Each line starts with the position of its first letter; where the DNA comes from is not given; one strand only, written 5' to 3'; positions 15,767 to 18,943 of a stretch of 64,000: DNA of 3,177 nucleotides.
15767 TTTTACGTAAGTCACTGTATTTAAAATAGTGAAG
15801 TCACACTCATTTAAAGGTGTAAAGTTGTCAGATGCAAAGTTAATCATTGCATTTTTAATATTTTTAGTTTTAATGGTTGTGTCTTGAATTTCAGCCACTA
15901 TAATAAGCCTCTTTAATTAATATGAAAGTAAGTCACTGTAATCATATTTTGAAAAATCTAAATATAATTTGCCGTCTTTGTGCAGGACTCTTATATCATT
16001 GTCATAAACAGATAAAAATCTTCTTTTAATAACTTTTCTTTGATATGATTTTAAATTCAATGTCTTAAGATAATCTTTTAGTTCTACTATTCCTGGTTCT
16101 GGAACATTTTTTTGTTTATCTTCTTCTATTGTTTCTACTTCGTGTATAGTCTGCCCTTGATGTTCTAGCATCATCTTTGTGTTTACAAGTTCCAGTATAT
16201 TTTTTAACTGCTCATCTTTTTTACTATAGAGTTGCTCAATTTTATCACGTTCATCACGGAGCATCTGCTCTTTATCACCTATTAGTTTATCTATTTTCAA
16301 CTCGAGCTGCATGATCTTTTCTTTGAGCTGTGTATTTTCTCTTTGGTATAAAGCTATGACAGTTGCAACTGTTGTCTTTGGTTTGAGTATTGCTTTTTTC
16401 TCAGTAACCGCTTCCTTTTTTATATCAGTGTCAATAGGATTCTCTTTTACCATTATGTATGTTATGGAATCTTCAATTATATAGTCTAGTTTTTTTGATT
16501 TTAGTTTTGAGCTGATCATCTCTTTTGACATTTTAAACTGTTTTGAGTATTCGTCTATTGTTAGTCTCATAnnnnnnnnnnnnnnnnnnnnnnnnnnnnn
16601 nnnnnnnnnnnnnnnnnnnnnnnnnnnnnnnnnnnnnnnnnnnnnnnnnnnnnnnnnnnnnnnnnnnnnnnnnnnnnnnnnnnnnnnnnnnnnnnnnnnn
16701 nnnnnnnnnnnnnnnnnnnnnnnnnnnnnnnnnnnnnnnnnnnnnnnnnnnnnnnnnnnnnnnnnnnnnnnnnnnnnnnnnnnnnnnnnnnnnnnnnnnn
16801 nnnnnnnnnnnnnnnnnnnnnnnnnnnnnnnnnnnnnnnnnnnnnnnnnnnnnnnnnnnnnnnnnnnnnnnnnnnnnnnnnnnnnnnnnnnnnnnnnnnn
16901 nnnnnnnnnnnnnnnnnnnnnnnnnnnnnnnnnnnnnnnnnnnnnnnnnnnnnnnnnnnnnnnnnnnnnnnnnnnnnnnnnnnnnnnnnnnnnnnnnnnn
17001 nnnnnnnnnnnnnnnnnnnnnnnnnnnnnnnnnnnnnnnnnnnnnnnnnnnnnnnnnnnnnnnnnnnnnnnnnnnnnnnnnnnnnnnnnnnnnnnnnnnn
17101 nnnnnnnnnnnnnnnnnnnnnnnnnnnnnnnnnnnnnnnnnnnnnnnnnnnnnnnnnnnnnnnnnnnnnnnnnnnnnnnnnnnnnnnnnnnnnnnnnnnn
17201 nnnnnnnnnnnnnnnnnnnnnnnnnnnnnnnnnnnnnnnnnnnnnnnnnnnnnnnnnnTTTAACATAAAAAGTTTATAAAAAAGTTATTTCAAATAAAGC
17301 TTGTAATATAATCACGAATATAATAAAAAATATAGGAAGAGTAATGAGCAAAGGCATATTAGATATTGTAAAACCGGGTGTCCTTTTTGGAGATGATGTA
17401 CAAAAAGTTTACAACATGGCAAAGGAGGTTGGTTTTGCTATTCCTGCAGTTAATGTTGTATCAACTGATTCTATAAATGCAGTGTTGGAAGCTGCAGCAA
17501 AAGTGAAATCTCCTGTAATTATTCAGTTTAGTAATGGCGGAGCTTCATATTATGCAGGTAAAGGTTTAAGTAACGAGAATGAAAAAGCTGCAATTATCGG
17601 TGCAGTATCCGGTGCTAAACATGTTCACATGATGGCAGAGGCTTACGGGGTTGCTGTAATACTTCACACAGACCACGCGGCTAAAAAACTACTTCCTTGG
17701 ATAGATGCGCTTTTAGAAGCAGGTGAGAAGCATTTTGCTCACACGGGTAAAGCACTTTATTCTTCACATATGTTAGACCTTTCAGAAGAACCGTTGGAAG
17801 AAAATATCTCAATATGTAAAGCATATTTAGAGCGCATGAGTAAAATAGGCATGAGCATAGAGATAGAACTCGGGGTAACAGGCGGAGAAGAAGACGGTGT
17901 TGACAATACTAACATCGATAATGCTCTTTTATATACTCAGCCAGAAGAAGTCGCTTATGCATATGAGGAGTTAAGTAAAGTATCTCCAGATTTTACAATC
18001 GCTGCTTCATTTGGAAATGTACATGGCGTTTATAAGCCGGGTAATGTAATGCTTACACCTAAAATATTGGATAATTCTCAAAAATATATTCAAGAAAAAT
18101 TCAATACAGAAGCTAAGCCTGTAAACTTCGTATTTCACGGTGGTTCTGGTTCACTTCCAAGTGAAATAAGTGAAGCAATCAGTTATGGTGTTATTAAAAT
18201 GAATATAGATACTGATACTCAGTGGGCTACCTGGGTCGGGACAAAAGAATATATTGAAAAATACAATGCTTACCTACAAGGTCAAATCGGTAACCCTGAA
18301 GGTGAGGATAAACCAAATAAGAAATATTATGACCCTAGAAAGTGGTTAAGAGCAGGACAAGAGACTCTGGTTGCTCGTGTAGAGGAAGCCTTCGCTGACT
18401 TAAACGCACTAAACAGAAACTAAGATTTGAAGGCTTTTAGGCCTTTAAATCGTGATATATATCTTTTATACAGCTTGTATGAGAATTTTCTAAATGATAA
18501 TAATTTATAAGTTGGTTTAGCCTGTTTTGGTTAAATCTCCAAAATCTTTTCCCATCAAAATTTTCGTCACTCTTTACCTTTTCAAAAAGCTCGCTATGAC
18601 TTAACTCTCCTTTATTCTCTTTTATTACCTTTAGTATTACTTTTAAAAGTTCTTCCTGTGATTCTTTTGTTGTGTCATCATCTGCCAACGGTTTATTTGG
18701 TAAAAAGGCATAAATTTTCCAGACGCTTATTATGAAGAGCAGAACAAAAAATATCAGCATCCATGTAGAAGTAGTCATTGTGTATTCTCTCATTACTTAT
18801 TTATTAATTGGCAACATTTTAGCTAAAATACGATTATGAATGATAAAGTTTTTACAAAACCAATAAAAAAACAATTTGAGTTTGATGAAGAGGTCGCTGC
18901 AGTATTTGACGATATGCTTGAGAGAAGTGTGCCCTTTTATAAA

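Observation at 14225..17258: Tightly packed operon: minimal nucleotidyl cyclase + HTH/coiled-coil protein + DUF342 beta-helix protein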

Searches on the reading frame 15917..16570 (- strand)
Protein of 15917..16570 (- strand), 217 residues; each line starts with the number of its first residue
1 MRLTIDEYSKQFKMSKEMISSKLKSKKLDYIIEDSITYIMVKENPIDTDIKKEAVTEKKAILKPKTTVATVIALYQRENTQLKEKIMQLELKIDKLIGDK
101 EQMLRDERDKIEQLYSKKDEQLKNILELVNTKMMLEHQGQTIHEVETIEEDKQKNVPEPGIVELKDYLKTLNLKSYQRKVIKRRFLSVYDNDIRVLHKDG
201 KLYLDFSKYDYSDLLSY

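Call 3: search_protein_families(library=pfam, proteins=[window:15917-16570:-], max_evalue=1)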
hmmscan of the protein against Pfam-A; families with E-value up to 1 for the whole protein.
window:15917-16570:- (217 aa): 1 family
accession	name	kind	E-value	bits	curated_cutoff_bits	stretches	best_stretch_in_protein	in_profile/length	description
PF22333.2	Ago_PAZ_arc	-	0.059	14.1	27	1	53-99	15-61/96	Argonaute, PAZ domain, archaea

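Call 4: search_protein_families(library=ncbifam, proteins=[window:15917-16570:-], max_evalue=1)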
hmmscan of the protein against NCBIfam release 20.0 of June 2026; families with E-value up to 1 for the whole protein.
window:15917-16570:- (217 aa): 2 families
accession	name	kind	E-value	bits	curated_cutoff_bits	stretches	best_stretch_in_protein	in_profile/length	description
TIGR01878.1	cas_Csa5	equivalog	0.033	14.5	53.35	1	9-71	40-101/107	type I-A CRISPR-associated protein Csa5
NF007716.0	PRK10410.1-4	equivalog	0.091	13.1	172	1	58-145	3-96/114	nitrous oxide-stimulated promoter family protein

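Call 5: search_protein_families(library=padloc, proteins=[window:15917-16570:-], max_evalue=1)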
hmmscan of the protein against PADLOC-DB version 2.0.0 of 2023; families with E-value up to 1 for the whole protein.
window:15917-16570:- (217 aa): 3 families
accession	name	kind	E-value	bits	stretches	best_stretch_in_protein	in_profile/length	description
PDLC00992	Cas11a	-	0.0087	14.5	2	9-71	40-101/107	CRISPR type I-A/APERN-associated protein Csa5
PDLC02584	DrmB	-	0.012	12.5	1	31-121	83-173/445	DrmB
PDLC01266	Cas11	-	0.025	13.1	1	18-74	38-93/97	CAS-I-A; effector_SS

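Call 13: find_homologous_proteins(query=window:15917-16570:-)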
Query window:15917-16570:- (217 aa): 1385 proteins with E <= 0.001 among 1641 candidates; the best 120 are listed.
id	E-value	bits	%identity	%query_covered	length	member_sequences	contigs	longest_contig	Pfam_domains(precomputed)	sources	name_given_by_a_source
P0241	3.1e-127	440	100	100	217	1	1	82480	-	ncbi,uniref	ncbi:hypothetical protein [Sulfurimonas sp.]|uniref:hypothetical protein n=1 Tax=Sulfurimonas sp. Ta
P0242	1.1e-125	435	99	100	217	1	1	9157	-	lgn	-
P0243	9.6e-117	406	91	100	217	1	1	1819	-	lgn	-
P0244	9.6e-115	399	91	100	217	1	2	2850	-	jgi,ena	-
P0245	2.1e-104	366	84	100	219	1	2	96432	-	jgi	jgi:hypothetical protein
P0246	1.0e-103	363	83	100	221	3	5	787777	-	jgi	jgi:hypothetical protein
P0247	5.4e-102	358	83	100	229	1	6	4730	-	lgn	-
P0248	5.8e-102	358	83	100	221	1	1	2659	-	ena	-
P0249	7.8e-102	357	82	100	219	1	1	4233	-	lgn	-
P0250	7.9e-102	357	82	100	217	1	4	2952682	-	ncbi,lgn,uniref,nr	ncbi:hypothetical protein SMGD1_1884 [Sulfurimonas gotlandica GD1]|uniref:Uncharacterized protein n=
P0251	2.2e-101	356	82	100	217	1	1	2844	-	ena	-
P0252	4.8e-99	348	81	100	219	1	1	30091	-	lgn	-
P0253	5.8e-99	348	81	100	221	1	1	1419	-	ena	-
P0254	1.4e-98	347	80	100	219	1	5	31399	-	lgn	-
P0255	1.2e-97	344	80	100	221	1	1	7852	-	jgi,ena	-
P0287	1.8e-84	301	73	100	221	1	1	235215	-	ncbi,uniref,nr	ncbi:hypothetical protein M947_03700 [Sulfurimonas hongkongensis]|uniref:DUF3972 domain-containing p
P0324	2.5e-79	284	67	100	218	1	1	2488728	-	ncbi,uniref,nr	ncbi:hypothetical protein HUE87_02390 [Candidatus Sulfurimonas marisnigri]|uniref:DUF3972 domain-con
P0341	1.1e-78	282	65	100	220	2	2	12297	-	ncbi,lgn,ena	ncbi:MAG: hypothetical protein AABY36_03545 [Campylobacterota bacterium]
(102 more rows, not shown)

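Call 38: search_protein_families(library=pfam, alignment_id=A5, max_evalue=1)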
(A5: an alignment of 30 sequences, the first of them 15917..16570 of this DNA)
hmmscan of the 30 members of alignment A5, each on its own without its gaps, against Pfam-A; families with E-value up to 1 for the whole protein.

A. member 1, window:15917-16570:- (217 aa): 1 family
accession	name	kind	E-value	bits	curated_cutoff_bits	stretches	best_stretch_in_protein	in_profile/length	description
PF22333.2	Ago_PAZ_arc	-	0.059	14.1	27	1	53-99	15-61/96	Argonaute, PAZ domain, archaea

B. families by the number of members that match (of 30 scanned): 51 families (the first 25 are shown)
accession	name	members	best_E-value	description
PF13118.11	DUF3972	8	0.019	Protein of unknown function (DUF3972)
PF15294.11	Leu_zip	7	0.0006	Leucine zipper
PF21548.3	CATSPERB_2nd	7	0.02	CATSPER subunit beta protein 2nd domain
PF13774.12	Longin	4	0.0026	Regulated-SNARE-like domain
PF14637.11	FNIP_M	4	0.027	Folliculin-interacting protein middle domain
PF05377.16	FlaC_arch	3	0.018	Flagella accessory protein C (FlaC)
PF18128.7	HydF_dimer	3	0.16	Hydrogen maturase F dimerization domain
PF09304.16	Cortex-I_coil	3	0.17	Cortexillin coiled-coil region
PF04791.21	LMBR1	3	0.38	LMBR1-like membrane protein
PF12483.13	GIDE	2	0.00024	E3 Ubiquitin ligase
PF02037.33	SAP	2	0.037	SAP domain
PF02601.20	Exonuc_VII_L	2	0.055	Exonuclease VII, large subunit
PF22333.2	Ago_PAZ_arc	2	0.059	Argonaute, PAZ domain, archaea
PF04977.20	DivIC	2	0.14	Septum formation initiator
PF14502.12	HTH_41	2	0.15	Helix-turn-helix domain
PF12728.13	HTH_17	1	0.025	Helix-turn-helix domain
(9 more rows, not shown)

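Call 46: predict_structure(alignment_id=A5)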
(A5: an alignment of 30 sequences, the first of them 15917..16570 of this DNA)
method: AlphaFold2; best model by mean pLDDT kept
length: 217 residues; sequences in the alignment: 30
mean_pLDDT: 79.3   pTM: 0.30
mean pLDDT of the five models: 79.3, 78.4, 78.1, 78.0, 77.6
residues with pLDDT >= 90: 61; 70-90: 108; 50-70: 13; < 50: 35
segments of 3 or more residues with pLDDT < 50: 44-62, 142-157
pLDDT, mean of each block of 10 residues (from residue 1): 86 86 85 86 48 34 68 93 97 98 98 97 96 79 41 46 87 87 85 82 85 80
secondary structure, 60 per line:
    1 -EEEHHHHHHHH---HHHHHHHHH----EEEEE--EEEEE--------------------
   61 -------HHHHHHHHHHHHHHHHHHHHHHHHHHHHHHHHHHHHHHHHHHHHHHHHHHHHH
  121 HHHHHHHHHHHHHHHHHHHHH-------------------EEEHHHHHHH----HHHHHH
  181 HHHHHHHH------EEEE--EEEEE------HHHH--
elements in order: E2-4 H5-12 H16-24 E29-33 E36-40 H68-141 E161-163 H164-170 H175-188 E195-198 E201-205 H212-215

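Call 50: fold_search(model_id=the predicted structure, library=pdb)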
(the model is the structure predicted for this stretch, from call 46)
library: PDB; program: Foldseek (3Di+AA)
matches with E <= 10: 250; with E <= 0.001: 0
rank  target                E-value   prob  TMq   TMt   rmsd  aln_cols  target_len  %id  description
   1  5jlu                  8.3e-01  0.35  0.17  0.26  13.4       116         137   20  Crystal Structure of Adhesin competence repressor (AdcR) from Streptococcus pyogenes (released 2017-05-03)
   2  6ama_B                8.8e-01  0.90  0.17  0.58   1.9        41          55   22  Structure of S. coelicolor/S. venezuelae BldC-smeA-ssfA complex to 3.09 Angstrom (released 2018-03-28)
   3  4k2e_B                1.0e+00  0.82  0.17  0.36   3.2        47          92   15  HlyU from Vibrio cholerae N16961 (released 2014-04-30)
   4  3jth_A                1.1e+00  0.85  0.18  0.37   3.1        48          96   17  Crystal structure of a transcriptional regulator HlyU from Vibrio vulnificus CMCP6 (released 2010-03-16)
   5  1y6u_MODEL_1_A        1.1e+00  0.80  0.16  0.50   2.5        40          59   25  The Structure of the Excisionase (Xis) Protein from Conjugative Transposon Tn916 Provides Insights into the Re (released 2005-03-15)
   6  3jth_B                1.1e+00  0.72  0.17  0.35   3.4        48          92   14  Crystal structure of a transcriptional regulator HlyU from Vibrio vulnificus CMCP6 (released 2010-03-16)
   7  4j2n_C                1.2e+00  0.94  0.17  0.61   1.4        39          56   13  Crystal Structure of mycobacteriophage Pukovnik Xis (released 2013-10-23)
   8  6j0e_A                1.2e+00  0.80  0.18  0.29   3.0        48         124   21  Structures of two ArsR As(III)-responsive repressors: implications for the mechanism of derepression (released 2019-07-03)
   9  4k2e_A                1.2e+00  0.77  0.17  0.35   3.2        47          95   15  HlyU from Vibrio cholerae N16961 (released 2014-04-30)
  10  3f22_B                1.2e+00  0.51  0.16  0.43   3.1        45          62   18  Crystal structure of Zalpha in complex with d(CGTACG) (released 2008-12-30)
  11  1smt_A                1.3e+00  0.54  0.17  0.35  11.8        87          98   15  SMTB REPRESSOR FROM SYNECHOCOCCUS PCC7942 (released 1997-12-03)
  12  1wi9_MODEL_1_A        1.3e+00  0.28  0.15  0.36   4.8        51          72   16  Solution structure of the PCI domain from mouse hypothetical protein AAH51541 (released 2004-11-28)
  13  6ama_P                1.4e+00  0.84  0.17  0.58   1.8        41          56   22  Structure of S. coelicolor/S. venezuelae BldC-smeA-ssfA complex to 3.09 Angstrom (released 2018-03-28)
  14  1r23_A                1.4e+00  0.51  0.17  0.33  12.5        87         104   16  Crystal structure of the cyanobacterial metallothionein repressor SmtB in the Zn1-form (one Zn(II) per dimer) (released 2004-05-18)
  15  4ooi_B                1.5e+00  0.72  0.17  0.35   3.2        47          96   15  Reduced HlyU from Vibrio cholerae N16961 (released 2014-12-31)
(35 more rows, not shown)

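Call 83: search_protein_families(library=pfam, proteins=[P0287, P0324, P0341], max_evalue=10)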
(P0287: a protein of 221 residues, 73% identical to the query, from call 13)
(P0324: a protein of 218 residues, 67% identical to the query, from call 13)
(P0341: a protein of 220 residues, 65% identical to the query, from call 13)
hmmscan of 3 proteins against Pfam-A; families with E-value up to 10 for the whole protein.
P0287 (221 aa): 8 families
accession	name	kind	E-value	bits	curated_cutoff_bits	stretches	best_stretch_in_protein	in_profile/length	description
PF06096.16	Baculo_8kDa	-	0.024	15.2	25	1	143-169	12-38/65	Baculoviridae 8.2 KDa protein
PF02601.20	Exonuc_VII_L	-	0.055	13.4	35.9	1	63-179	129-246/315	Exonuclease VII, large subunit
PF02841.20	GBP_C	-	0.21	11.4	24.3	1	48-163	174-278/297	Guanylate-binding protein, C-terminal domain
PF04417.17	DUF501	-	0.27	11.6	23.8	1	58-147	10-97/139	Protein of unknown function (DUF501)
PF09093.17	Lyase_catalyt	-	0.44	10.1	25.1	1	82-195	7-127/359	Lyase, catalytic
PF01895.24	PhoU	-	0.9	10.4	23.5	1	67-132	7-68/89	PhoU domain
PF06424.17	PRP1_N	-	1.2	10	22.4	1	102-176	53-128/144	PRP1 splicing factor, N-terminal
PF00524.23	PPV_E1_N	-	2.4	9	22.5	1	91-189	19-110/121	E1 Protein, N terminal domain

P0324 (218 aa): 5 families
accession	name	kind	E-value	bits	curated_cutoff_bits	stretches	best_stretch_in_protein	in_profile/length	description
PF02037.33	SAP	-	0.037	14.1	23.9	1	164-181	8-25/37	SAP domain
PF13118.11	DUF3972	-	0.1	13.5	26.2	1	7-80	1-79/125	Protein of unknown function (DUF3972)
PF21019.4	Spectrin_3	-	0.47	11.3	24.4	1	103-143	11-51/68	Spectrin-like repeat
PF19148.5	DUF5830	-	0.75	10.2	26.8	1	99-161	12-73/114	Family of unknown function (DUF5830)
PF14056.11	DUF4250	-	1.7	9.1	27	1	5-30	23-48/55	Domain of unknown function (DUF4250)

P0341 (220 aa): 4 families
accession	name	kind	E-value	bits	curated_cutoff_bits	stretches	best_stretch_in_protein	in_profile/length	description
PF13118.11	DUF3972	-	0.02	15.8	26.2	1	7-79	1-78/125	Protein of unknown function (DUF3972)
PF18128.7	HydF_dimer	-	0.16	12.5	23.4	1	97-137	26-66/99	Hydrogen maturase F dimerization domain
PF07928.17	Vps54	-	0.2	12.5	27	1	55-126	53-124/133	Vps54-like protein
PF06005.17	ZapB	-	2.1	9.3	31.5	2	89-142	7-56/71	Cell division protein ZapB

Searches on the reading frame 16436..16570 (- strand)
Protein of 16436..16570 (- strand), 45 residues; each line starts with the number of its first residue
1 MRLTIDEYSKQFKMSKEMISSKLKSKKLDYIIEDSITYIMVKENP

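Call 83: search_protein_families(library=pfam, proteins=[window:16436-16570:-], max_evalue=10)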
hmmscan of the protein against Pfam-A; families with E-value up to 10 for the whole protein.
seq(45 aa): 4 families
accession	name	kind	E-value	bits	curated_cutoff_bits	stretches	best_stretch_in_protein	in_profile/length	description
PF11490.13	DNA_pol3_a_NII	-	0.016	15.6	26.3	1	5-37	28-60/117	DNA polymerase III polC-type N-terminus II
PF13118.11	DUF3972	-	0.039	14.8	26.2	1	7-43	1-37/125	Protein of unknown function (DUF3972)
PF14502.12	HTH_41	-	0.084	12.8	25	1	4-24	8-28/48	Helix-turn-helix domain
PF07553.16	Lipoprotein_Ltp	-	0.13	12.8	23.2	1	7-26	12-31/48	Host cell surface-exposed lipoprotein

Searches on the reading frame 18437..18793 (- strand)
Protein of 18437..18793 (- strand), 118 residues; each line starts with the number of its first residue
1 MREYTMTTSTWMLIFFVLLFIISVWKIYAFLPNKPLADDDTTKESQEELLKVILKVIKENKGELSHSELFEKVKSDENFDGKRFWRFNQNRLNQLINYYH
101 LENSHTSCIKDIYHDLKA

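Call 3: search_protein_families(library=pfam, proteins=[window:18437-18793:-], max_evalue=1)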
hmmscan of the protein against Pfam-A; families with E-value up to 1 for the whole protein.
window:18437-18793:- (118 aa): 5 families
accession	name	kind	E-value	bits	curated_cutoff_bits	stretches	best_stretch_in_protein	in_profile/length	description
PF01935.23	DUF87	-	0.015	15.9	23.2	1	23-115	93-189/220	Helicase HerA, central domain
PF05545.16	FixQ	-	0.037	14.4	29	1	10-34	12-34/49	Cbb3-type cytochrome oxidase component FixQ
PF00895.25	ATP-synt_8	-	0.096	13.6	23.4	1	6-46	4-48/55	ATP synthase protein 8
PF13677.11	MotB_plug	-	0.21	11.6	24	1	10-24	27-41/58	Membrane MotB of proton-channel complex MotA/MotB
PF11587.13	Prion_bPrPp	-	0.48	10.6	24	1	9-19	5-15/28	Major prion protein bPrPp - N terminal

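Call 4: search_protein_families(library=ncbifam, proteins=[window:18437-18793:-], max_evalue=1)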
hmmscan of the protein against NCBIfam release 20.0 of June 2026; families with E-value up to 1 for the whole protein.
window:18437-18793:- (118 aa): 3 families
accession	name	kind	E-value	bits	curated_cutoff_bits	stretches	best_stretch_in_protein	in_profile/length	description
NF001842.0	PRK00567.1-3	equivalog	0.014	15.4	146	1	11-69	79-135/147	large-conductance mechanosensitive channel protein MscL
TIGR02840.1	spore_YtaF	equivalog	0.11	12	149.6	1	14-61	66-117/206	sporulation membrane protein YtaF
NF010606.0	PRK14002.1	equivalog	0.13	12.1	263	1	10-38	12-40/186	K(+)-transporting ATPase subunit C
